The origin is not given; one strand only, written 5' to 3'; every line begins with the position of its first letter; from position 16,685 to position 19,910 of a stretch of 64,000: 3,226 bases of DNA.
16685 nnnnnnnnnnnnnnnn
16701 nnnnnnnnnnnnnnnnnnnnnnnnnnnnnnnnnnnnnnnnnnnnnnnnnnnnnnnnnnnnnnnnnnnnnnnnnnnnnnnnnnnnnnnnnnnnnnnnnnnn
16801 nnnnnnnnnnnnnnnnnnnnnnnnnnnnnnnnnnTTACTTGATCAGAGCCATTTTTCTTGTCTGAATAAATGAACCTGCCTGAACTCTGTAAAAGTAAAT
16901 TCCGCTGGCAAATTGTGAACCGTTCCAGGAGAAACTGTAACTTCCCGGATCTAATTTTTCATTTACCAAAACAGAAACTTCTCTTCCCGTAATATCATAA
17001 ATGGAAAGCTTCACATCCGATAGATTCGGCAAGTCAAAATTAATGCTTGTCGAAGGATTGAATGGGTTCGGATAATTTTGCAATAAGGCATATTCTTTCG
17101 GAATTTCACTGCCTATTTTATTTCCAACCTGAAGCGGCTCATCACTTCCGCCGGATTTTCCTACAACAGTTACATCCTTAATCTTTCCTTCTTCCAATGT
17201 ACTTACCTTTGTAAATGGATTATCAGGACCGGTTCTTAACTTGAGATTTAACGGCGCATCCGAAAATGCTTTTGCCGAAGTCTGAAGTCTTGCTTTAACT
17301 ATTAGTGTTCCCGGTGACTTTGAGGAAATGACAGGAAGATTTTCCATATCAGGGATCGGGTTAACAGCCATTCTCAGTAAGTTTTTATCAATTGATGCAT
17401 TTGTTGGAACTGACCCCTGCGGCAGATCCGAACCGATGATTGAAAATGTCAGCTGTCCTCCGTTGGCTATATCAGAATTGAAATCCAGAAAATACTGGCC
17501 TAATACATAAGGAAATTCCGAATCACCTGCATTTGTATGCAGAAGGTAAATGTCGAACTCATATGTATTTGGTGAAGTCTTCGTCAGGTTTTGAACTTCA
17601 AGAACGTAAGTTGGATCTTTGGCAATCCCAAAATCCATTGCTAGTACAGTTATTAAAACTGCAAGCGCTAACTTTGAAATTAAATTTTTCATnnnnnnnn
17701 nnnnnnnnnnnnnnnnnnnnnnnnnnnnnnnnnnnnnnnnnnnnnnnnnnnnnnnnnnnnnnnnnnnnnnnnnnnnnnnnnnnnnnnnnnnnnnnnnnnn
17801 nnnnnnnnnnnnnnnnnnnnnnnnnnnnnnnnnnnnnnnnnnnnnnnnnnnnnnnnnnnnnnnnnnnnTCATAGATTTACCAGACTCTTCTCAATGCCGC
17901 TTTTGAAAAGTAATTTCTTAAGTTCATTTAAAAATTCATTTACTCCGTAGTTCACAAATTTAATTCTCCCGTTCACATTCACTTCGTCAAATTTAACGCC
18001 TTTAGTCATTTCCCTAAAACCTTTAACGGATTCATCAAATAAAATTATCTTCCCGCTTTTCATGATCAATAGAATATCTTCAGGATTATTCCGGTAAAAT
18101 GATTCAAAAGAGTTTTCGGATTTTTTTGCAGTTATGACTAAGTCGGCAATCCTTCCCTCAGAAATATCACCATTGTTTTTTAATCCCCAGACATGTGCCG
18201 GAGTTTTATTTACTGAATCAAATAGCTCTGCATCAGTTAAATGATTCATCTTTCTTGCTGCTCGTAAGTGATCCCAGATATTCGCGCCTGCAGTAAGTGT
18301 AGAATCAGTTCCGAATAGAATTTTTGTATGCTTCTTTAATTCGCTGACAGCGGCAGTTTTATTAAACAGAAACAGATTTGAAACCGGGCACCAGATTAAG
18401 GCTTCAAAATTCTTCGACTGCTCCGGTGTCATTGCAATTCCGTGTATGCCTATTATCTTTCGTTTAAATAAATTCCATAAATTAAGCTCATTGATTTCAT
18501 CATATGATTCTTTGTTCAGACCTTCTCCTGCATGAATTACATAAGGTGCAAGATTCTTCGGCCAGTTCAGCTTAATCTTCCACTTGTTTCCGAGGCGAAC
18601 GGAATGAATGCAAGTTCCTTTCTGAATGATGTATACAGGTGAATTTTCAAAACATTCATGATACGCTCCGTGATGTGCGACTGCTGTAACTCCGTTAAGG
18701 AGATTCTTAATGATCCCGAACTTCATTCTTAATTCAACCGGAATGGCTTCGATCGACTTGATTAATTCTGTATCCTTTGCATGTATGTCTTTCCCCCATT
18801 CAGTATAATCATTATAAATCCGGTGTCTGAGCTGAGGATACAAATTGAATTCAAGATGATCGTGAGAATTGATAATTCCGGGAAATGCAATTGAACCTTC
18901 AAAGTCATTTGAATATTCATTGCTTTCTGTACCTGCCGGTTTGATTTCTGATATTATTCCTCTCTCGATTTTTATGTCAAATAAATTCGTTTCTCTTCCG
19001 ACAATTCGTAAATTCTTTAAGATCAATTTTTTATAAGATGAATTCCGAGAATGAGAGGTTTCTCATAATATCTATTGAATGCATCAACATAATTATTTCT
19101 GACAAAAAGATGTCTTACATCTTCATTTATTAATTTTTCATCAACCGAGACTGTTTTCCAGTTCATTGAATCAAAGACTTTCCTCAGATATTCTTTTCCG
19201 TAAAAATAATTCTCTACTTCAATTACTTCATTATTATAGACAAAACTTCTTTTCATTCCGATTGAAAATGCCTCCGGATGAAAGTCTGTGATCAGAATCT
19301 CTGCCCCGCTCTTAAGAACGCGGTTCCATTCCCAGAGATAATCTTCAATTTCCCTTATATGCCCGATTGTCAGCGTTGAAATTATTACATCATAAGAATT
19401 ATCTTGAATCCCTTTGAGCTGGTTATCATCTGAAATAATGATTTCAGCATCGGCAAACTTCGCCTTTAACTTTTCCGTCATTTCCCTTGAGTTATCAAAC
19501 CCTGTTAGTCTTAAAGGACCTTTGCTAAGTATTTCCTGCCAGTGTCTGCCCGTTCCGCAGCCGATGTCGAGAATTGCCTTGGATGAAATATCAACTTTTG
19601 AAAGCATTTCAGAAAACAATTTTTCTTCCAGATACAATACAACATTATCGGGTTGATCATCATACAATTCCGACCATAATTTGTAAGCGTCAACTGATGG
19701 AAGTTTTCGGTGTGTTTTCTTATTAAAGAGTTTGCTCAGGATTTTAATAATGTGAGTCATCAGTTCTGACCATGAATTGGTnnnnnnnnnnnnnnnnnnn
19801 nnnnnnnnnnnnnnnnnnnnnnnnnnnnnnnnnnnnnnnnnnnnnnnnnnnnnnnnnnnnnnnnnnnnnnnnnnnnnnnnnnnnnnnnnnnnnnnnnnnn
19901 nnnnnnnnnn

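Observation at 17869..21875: Uncharacterised MNIO (DUF692) RiPP-like operon: 75-aa CxxC peptide, MNIO, DUF2063-like partner, SAM methyltransferase, amidohydrolase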

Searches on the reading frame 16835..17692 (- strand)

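Call 3: search_protein_families(library=pfam, proteins=[window:16835-17692:-], max_evalue=0.1)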
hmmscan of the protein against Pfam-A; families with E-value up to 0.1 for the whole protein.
window:16835-17692:- (285 aa): 3 families
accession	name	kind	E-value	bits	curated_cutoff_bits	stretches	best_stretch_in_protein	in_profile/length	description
PF18962.6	Por_Secre_tail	-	3.1e-11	43.9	27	1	207-281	2-73/75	Secretion system C-terminal sorting domain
PF13860.13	FlgD_ig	-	6.2e-06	26.5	27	1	216-272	13-75/79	FlgD Ig-like domain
PF13585.12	CHU_C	-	0.016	15.8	27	1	222-272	24-72/86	CHU_C Type IX secretion signal domain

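Call 4: search_protein_families(library=ncbifam, proteins=[window:16835-17692:-], max_evalue=0.1)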
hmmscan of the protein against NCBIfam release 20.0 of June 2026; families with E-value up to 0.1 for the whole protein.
window:16835-17692:- (285 aa): 5 families
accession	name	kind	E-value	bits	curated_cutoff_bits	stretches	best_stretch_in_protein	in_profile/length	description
TIGR04183.1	Por_Secre_tail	domain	3.4e-12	46.2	23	1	207-281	2-69/72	T9SS type A sorting domain-containing protein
NF038113.1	T9SSA_dep_M36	equivalog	1e-09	37.2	885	1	203-281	792-866/869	T9SS-dependent M36 family metallopeptidase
NF052323.1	T9SSA_dep_M6i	equivalog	3.4e-08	31.9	600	1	206-284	960-1037/1043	T9SS-dependent M6-like inactivated metalloprotease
NF033707.1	T9SS_sortase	equivalog_domain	1e-05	23.4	420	1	204-274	999-1079/1095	type IX secretion system sortase PorU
NF005176.1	PRK06655.1-1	equivalog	0.045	13.7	230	1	222-260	94-132/197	flagellar hook assembly protein FlgD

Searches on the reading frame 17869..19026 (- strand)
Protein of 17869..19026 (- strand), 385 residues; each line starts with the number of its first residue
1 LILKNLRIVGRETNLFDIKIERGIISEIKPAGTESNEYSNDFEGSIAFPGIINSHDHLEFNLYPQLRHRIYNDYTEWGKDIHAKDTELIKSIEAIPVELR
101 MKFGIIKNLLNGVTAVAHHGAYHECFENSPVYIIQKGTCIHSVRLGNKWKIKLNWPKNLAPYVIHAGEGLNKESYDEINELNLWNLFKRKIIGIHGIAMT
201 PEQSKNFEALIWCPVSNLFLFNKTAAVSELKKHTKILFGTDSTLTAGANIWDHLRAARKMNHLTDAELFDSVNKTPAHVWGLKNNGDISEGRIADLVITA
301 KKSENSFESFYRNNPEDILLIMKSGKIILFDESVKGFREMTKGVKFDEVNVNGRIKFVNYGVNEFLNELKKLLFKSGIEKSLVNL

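Call 3: search_protein_families(library=pfam, proteins=[window:17869-19026:-], max_evalue=0.1)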
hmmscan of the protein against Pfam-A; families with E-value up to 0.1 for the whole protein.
window:17869-19026:- (385 aa): 2 families
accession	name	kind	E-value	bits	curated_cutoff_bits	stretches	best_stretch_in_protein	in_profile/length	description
PF01979.26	Amidohydro_1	-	1.8e-14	54.2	25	2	186-327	187-344/345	Amidohydrolase family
PF07969.17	Amidohydro_3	-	0.0063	16.5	29.7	1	194-300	311-445/472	Amidohydrolase family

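Call 4: search_protein_families(library=ncbifam, proteins=[window:17869-19026:-], max_evalue=0.1)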
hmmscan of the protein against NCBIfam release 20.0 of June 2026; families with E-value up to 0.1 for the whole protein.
window:17869-19026:- (385 aa): 50 families (the best 25 are shown)
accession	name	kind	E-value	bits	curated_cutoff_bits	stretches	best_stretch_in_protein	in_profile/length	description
NF006269.1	PRK08418.1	equivalog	4.2e-14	52.1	320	2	194-304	259-379/408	aminofutalosine deaminase family hydrolase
NF005759.0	PRK07583.1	equivalog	8.9e-13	47.7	403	2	12-119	37-142/438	cytosine deaminase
NF009059.0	PRK12393.1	equivalog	5.6e-12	45.1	543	1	15-124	28-135/460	amidohydrolase family protein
NF005552.0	PRK07213.1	equivalog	4.7e-09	35.6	294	1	207-322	256-376/382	chlorohydrolase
NF011984.0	PRK15446.1-5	equivalog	2.2e-08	33.3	260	2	1-65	4-69/379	alpha-D-ribose 1-methylphosphonate 5-triphosphate diphosphatase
TIGR02318.1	phosphono_phnM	equivalog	2.6e-08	33.2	390.55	2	257-302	314-359/376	phosphonate metabolism protein PhnM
NF011983.0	PRK15446.1-4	equivalog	6.1e-08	32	486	2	2-67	6-70/379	alpha-D-ribose 1-methylphosphonate 5-triphosphate diphosphatase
NF002668.0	PRK02382.1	equivalog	2.2e-07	29.9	452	1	257-305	328-376/436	dihydroorotase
NF004839.0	PRK06189.1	equivalog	1.4e-06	27.2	631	1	2-59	6-64/451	allantoinase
TIGR03178.1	allantoinase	equivalog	1.5e-06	27.3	357.85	1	2-58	3-60/441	allantoinase AllB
NF006268.0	PRK08417.1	equivalog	3e-06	26.5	499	1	1-52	1-52/406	metal-dependent hydrolase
NF006252.0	PRK08393.1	equivalog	3.2e-06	26.4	617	2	181-336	231-406/424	N-ethylammeline chlorohydrolase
TIGR01224.1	hutI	equivalog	3.7e-06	26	298.15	1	255-307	306-359/377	imidazolonepropionase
NF006055.0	PRK08203.1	equivalog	4.4e-06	25.5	532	1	12-117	23-126/455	8-oxoguanine deaminase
NF006689.0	PRK09237.1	equivalog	6.4e-06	25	371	1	2-58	6-66/383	amidohydrolase/deacetylase family metallohydrolase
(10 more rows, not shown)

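Call 46: find_related_loci(query=window:17869-19023:-, collection=metagenome_contigs, flank=6000)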
Query window:17869-19023:- (384 aa) in metagenome_contigs; peptide patterns used: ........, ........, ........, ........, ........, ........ (x = any residue, [..] = any of these).
64 stretches matched a pattern, but none encodes a relative of the query by tblastn (E <= 1e-3).

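Call 70: search_solved_structures(query=window:17869-19023:-, max_evalue=0.001)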
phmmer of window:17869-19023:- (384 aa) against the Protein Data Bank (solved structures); distinct sequences matched with E-value up to 0.001: 0.

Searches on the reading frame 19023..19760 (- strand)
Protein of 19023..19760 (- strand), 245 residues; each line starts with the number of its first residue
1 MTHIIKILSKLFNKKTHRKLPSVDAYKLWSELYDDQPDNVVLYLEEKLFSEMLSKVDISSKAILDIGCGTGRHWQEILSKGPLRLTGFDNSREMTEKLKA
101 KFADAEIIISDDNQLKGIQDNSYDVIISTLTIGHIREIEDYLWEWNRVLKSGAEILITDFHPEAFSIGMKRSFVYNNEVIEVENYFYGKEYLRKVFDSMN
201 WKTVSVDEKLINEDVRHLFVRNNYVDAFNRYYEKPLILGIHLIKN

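Call 3: search_protein_families(library=pfam, proteins=[window:19023-19760:-], max_evalue=0.1)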
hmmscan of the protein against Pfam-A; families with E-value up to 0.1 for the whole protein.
window:19023-19760:- (245 aa): 12 families
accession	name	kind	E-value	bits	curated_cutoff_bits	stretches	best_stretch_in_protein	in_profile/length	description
PF08241.18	Methyltransf_11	-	5.3e-17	62.7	21.2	1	64-156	1-94/95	Methyltransferase domain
PF13649.12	Methyltransf_25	-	1e-15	58.6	27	1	63-152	1-96/97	Methyltransferase domain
PF13489.12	Methyltransf_23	-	5.6e-13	49.4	27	1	54-205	17-163/164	Methyltransferase domain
PF13847.12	Methyltransf_31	-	1.8e-12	47.6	27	1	60-166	4-119/145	Methyltransferase domain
PF08242.18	Methyltransf_12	-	1.3e-11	45.5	30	1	64-153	1-96/98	Methyltransferase domain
PF01209.24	Ubie_methyltran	-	0.00012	21.9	20.1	1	54-179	40-173/233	ubiE/COQ5 methyltransferase family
PF07021.18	MetW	-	0.00014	22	21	1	56-149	11-102/193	Methionine biosynthesis protein MetW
PF05148.21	Methyltransf_8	-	0.0002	21.8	27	1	24-162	39-161/219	Hypothetical methyltransferase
PF05175.20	MTS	-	0.00029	20.9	23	1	51-128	25-104/170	Methyltransferase small domain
PF08003.17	Methyltransf_9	-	0.0013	18.2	23.8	1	57-157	113-217/315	Protein of unknown function (DUF1698)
PF02353.26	CMAS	-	0.013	15.2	27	1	54-157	56-164/273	Mycolic acid cyclopropane synthetase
PF01728.25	FtsJ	-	0.087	13.2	24.1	0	52-99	12-62/181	FtsJ-like methyltransferase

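Call 4: search_protein_families(library=ncbifam, proteins=[window:19023-19760:-], max_evalue=0.1)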
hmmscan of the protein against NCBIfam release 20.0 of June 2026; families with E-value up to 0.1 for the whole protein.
window:19023-19760:- (245 aa): 51 families (the best 25 are shown)
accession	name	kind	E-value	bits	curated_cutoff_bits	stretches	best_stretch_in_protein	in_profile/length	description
TIGR02072.1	BioC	equivalog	4e-15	56.3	184.95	1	50-213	25-183/244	malonyl-ACP O-methyltransferase BioC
NF045667.1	MTase_DVU1556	equivalog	2.9e-14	53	155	1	60-161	23-123/213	DVU_1556 family methyltransferase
NF043040.1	corrin_prot_MT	hypoth_equivalog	6.1e-14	52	180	1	47-159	29-149/216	corrinoid protein-associated methyltransferase CpaM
TIGR01934.1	MenG_MenH_UbiE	subfamily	1.3e-13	50.7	158.35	1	59-182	39-166/223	ubiquinone/menaquinone biosynthesis methyltransferase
NF001244.0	PRK00216.1-5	equivalog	5.6e-13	48.7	216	1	59-191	48-192/236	bifunctional demethylmenaquinone methyltransferase/2-methoxy-6-polyprenyl-1,4-benzoquinol methylase UbiE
NF010703.0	PRK14103.1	equivalog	4.4e-10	39.4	320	1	47-155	16-122/256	trans-aconitate 2-methyltransferase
NF045882.1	PLipidMtase_Leg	equivalog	1.4e-08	34.8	390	1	26-161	10-148/207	phospholipid N-methyltransferase PmtA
TIGR01983.1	UbiG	equivalog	1.6e-08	34.2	102.95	1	43-160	32-154/228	bifunctional 2-polyprenyl-6-hydroxyphenol methylase/3-demethylubiquinol 3-O-methyltransferase UbiG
NF045825.1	FAmtase_mtf2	equivalog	6e-07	28.9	400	1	47-162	46-163/248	fatty-acid O-methyltransferase Mtf2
NF047649.1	MTase_UXPK_star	exception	1.1e-06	27.9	460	1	60-160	78-184/283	methyltransferase/UXPK-star double selenoprotein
NF007610.0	PRK10258.1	equivalog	1.2e-06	28.1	342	1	60-159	43-140/251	malonyl-ACP O-methyltransferase BioC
NF045823.1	PthPhpthDimycoMt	equivalog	1.4e-06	27.6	300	1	47-162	54-171/256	phthiotriol/phenolphthiotriol dimycocerosates methyltransferase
NF041536.1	ArsM_DUF2284_UU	exception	1.6e-06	26.8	575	1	59-159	76-182/459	arsenite methyltransferase/DUF2284 domain selenoprotein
NF001243.0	PRK00216.1-4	equivalog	2.5e-06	27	235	1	38-220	24-209/237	demethylmenaquinone methyltransferase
NF041537.1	ArsM_AhpD_UU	exception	3.1e-06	26.2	510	1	60-159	77-182/345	arsenite methyltransferase/AhpD domain selenoprotein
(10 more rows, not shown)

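Call 71: search_solved_structures(query=window:19023-19760:-, max_evalue=0.00001)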
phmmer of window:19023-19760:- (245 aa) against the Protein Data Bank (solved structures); distinct sequences matched with E-value up to 0.00001: 7.
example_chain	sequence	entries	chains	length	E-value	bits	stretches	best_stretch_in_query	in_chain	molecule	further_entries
5wp5_A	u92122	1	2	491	6.5e-09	39.1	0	50-163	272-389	Phosphomethylethanolamine N-methyltransferase 2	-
5wp4_A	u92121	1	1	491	7.1e-09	39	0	51-161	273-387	Phosphoethanolamine N-methyltransferase 1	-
3g5l_A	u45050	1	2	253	4.1e-07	33.3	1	56-168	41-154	Putative S-adenosylmethionine dependent methyltransferase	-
21zq_A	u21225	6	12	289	1.2e-06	31.7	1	33-164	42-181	MitM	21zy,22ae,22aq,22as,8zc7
8zc8_A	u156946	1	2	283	1.2e-06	31.7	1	33-164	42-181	MitM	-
3bus_A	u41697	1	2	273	1.7e-06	31.3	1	44-170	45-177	Methyltransferase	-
3ccf_A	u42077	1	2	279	7.4e-06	29.1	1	31-156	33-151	Cyclopropane-fatty-acyl-phospholipid synthase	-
